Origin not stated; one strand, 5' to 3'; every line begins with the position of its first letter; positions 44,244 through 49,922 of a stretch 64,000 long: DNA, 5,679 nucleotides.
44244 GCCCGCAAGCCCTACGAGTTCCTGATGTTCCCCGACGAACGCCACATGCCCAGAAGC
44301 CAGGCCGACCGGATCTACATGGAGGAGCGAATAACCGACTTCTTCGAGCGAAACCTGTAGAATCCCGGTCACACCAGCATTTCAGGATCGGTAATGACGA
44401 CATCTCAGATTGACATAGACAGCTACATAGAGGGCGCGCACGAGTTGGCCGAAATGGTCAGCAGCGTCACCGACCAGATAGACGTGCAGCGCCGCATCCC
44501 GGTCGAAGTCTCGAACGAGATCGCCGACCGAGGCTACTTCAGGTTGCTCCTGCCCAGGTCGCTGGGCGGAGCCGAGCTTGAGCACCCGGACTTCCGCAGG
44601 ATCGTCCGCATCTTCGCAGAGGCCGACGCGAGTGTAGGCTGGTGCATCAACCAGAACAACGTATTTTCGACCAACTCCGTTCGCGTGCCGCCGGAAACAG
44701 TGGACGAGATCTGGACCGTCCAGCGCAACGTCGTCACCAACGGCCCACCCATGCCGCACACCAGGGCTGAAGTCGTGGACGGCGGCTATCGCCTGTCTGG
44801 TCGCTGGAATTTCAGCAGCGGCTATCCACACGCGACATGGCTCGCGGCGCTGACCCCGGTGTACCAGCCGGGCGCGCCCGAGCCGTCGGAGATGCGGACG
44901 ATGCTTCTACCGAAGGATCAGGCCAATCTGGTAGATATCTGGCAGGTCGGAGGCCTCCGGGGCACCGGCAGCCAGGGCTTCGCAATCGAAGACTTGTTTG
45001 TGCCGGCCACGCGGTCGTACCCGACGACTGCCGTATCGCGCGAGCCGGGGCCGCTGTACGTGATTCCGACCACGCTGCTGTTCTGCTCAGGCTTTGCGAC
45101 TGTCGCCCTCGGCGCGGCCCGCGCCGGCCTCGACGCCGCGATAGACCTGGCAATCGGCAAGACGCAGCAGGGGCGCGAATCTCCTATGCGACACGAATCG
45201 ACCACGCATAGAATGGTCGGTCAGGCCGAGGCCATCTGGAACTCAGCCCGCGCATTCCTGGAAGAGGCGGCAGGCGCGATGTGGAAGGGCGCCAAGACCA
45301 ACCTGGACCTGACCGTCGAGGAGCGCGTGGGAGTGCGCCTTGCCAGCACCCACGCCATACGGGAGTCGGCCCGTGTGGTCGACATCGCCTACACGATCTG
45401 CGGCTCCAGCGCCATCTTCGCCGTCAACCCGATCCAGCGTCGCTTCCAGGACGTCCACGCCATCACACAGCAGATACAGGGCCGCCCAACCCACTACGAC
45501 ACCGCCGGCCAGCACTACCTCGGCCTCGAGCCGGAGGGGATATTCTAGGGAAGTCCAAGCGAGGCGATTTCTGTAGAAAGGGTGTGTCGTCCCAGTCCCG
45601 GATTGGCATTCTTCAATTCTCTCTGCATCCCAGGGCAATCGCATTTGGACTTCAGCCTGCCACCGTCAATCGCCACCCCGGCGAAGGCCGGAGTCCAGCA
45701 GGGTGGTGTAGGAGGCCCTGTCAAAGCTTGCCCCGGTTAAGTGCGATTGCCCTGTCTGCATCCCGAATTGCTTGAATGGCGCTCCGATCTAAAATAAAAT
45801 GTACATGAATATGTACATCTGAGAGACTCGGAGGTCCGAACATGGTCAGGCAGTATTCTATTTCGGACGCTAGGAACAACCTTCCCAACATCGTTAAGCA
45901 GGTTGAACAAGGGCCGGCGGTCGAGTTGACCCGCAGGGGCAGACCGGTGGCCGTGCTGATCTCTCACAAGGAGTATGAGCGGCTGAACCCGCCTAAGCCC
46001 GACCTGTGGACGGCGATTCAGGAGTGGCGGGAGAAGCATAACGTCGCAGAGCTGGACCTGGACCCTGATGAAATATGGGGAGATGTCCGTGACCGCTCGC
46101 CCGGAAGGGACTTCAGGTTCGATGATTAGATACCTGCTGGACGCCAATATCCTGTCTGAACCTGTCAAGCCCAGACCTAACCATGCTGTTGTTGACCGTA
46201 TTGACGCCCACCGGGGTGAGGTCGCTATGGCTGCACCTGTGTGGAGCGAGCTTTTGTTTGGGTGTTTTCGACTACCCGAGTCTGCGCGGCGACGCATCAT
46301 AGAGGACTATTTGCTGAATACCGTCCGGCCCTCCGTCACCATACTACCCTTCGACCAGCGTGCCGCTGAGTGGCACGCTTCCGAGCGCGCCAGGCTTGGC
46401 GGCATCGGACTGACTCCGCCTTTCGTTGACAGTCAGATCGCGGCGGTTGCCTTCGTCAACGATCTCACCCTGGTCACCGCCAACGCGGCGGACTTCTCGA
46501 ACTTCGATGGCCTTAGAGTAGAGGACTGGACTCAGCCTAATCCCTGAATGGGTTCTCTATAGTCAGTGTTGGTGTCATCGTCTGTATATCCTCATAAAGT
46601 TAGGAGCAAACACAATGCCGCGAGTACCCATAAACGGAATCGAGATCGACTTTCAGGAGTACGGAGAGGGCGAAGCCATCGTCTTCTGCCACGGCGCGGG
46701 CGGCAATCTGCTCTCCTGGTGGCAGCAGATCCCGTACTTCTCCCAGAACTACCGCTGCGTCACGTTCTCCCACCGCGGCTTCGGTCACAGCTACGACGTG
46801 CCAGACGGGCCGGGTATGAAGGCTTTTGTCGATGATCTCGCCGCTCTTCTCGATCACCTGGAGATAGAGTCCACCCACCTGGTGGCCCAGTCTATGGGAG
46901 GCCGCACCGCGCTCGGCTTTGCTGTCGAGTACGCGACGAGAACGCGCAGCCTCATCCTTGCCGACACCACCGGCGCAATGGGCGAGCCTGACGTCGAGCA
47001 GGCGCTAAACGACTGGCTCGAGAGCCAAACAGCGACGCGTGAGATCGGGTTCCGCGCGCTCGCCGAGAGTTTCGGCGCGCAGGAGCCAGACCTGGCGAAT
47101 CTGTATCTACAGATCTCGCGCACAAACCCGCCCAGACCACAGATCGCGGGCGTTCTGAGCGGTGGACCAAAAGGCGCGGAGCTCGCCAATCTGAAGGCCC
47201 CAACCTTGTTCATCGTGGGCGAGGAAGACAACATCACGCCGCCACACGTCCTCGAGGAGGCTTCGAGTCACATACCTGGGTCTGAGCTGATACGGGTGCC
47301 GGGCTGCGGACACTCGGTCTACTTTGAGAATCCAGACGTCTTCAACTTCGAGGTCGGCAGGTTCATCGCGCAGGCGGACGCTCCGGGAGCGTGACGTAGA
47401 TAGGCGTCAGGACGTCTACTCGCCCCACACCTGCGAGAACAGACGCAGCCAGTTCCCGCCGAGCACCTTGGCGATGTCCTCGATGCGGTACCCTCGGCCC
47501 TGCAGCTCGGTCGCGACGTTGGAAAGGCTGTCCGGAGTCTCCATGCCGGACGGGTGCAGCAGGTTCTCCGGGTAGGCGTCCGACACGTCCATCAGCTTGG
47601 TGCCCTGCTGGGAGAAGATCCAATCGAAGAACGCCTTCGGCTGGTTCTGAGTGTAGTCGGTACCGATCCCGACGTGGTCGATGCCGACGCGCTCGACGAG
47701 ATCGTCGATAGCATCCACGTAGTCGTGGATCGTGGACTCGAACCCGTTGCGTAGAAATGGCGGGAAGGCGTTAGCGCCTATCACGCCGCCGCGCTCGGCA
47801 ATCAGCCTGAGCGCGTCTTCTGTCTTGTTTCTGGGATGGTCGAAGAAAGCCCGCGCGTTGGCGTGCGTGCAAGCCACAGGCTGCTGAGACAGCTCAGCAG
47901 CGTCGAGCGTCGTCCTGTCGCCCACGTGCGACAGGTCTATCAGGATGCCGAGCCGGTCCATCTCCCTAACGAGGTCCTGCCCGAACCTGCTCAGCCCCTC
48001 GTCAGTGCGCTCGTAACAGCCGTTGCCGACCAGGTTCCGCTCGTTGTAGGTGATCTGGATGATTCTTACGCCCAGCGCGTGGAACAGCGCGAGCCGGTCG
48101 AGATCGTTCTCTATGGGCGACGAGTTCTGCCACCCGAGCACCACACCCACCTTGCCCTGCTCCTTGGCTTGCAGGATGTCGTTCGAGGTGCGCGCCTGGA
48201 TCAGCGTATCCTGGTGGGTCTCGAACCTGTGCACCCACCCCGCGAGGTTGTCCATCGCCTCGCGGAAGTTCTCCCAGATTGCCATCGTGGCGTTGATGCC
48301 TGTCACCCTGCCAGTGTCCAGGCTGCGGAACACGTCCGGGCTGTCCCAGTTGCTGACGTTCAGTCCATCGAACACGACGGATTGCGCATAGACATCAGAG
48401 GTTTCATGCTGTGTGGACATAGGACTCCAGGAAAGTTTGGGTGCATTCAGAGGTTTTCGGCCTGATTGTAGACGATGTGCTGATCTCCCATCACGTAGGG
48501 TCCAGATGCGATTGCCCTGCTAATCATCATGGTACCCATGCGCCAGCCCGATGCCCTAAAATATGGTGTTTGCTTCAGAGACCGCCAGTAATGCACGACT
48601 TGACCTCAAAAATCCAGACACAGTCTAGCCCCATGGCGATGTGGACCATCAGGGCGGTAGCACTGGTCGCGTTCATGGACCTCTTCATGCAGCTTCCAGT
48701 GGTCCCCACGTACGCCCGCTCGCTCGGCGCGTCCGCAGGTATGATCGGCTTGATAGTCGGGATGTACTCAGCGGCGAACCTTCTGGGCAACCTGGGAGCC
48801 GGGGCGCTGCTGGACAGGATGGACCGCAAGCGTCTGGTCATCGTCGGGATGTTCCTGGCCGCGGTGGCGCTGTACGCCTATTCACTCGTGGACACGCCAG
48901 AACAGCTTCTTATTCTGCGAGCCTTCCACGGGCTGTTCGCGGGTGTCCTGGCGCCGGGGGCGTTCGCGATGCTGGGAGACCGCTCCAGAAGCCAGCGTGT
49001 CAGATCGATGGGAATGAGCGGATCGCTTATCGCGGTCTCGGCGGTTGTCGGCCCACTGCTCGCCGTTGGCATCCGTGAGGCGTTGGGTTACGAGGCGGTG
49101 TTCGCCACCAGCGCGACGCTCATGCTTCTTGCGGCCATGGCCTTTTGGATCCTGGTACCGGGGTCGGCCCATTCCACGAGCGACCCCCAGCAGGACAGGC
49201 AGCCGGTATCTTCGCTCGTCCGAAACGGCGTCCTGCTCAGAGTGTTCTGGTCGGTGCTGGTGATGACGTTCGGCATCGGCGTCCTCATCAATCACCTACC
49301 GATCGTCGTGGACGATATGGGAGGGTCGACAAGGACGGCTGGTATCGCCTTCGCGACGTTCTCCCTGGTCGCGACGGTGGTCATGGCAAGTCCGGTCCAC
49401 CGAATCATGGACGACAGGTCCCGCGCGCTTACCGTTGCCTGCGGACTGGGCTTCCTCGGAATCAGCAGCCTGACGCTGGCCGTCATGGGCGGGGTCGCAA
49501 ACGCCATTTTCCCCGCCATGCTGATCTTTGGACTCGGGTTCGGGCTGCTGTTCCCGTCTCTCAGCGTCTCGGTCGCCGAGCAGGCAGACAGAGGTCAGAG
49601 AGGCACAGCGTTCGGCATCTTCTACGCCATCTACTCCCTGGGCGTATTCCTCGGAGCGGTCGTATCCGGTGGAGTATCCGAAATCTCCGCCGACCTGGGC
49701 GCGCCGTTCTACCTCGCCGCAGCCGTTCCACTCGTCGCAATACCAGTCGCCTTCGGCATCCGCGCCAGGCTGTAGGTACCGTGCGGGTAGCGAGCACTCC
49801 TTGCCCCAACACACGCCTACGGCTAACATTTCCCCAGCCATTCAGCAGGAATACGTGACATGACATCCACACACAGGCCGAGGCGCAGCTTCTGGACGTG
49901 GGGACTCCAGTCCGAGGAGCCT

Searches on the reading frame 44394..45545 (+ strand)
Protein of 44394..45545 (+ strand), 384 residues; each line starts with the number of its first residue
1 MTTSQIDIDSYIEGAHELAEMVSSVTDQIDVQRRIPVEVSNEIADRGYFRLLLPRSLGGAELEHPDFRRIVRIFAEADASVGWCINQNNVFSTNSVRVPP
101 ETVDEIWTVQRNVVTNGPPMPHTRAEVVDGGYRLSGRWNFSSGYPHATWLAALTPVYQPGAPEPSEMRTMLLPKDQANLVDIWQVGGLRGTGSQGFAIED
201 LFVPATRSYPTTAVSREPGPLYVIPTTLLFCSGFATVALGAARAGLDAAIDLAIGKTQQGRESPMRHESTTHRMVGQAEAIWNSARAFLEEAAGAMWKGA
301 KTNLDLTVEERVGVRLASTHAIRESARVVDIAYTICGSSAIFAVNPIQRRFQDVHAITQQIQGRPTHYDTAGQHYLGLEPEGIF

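Call 35: search_protein_families(library=pfam, proteins=[window:44394-45545:+], max_evalue=0.0001)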
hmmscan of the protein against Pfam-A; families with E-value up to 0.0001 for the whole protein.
window:44394-45545:+ (384 aa): 3 families
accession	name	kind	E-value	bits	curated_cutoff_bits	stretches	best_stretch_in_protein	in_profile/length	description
PF08028.16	Acyl-CoA_dh_2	-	1.8e-22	80.5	22.7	1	233-359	2-128/134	Acyl-CoA dehydrogenase, C-terminal domain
PF00441.29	Acyl-CoA_dh_1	-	3.7e-05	24.3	22.4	1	235-356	19-130/150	Acyl-CoA dehydrogenase, C-terminal domain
PF02771.21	Acyl-CoA_dh_N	-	9.3e-05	23.2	22.9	0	19-90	16-88/113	Acyl-CoA dehydrogenase, N-terminal domain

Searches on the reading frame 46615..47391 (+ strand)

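Call 35: search_protein_families(library=pfam, proteins=[window:46615-47391:+], max_evalue=0.0001)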
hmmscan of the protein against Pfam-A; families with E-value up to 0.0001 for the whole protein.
window:46615-47391:+ (259 aa): 4 families
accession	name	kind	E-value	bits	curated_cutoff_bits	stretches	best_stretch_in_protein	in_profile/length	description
PF00561.26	Abhydrolase_1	-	1.4e-33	117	25.8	1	21-240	2-245/245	alpha/beta hydrolase fold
PF12697.13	Abhydrolase_6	-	2.7e-21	77.7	26.3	1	22-243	1-214/217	Alpha/beta hydrolase family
PF12146.15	Hydrolase_4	-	5e-15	55.9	27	1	21-239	6-238/239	Serine aminopeptidase, S33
PF08386.16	Abhydrolase_4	-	1.3e-05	25.7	21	1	193-257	33-97/103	TAP-like protein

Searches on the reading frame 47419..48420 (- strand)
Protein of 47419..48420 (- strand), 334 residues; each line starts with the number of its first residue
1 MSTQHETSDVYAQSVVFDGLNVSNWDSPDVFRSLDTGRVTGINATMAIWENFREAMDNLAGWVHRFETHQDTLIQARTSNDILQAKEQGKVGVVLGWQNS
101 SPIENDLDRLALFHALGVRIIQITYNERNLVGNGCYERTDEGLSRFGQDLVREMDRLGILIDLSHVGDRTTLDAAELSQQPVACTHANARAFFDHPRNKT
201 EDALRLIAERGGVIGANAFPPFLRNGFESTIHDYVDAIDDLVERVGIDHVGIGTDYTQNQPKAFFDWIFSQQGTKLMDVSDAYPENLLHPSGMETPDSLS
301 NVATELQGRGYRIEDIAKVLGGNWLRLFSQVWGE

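Call 35: search_protein_families(library=pfam, proteins=[window:47419-48420:-], max_evalue=0.0001)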
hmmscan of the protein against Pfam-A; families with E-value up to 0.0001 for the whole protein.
window:47419-48420:- (334 aa): 1 family
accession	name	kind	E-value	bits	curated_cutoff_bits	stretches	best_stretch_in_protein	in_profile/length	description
PF01244.27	Peptidase_M19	-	1.1e-84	284.8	26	1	37-329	45-318/319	Membrane dipeptidase (Peptidase family M19)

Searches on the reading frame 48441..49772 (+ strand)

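Call 35: search_protein_families(library=pfam, proteins=[window:48441-49772:+], max_evalue=0.0001)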
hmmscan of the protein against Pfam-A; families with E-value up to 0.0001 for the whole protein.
window:48441-49772:+ (444 aa): 3 families
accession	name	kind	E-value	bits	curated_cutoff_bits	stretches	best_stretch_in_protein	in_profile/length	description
PF07690.21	MFS_1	-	2.4e-62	211.3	33.4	2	73-406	4-347/347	Major Facilitator Superfamily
PF12832.13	MFS_1_like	-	6.5e-12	45.6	25.2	1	73-412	7-361/373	MFS_1 like family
PF00083.30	Sugar_tr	-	5.4e-08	32.6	22.3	1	65-217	11-163/452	Sugar (and other) transporter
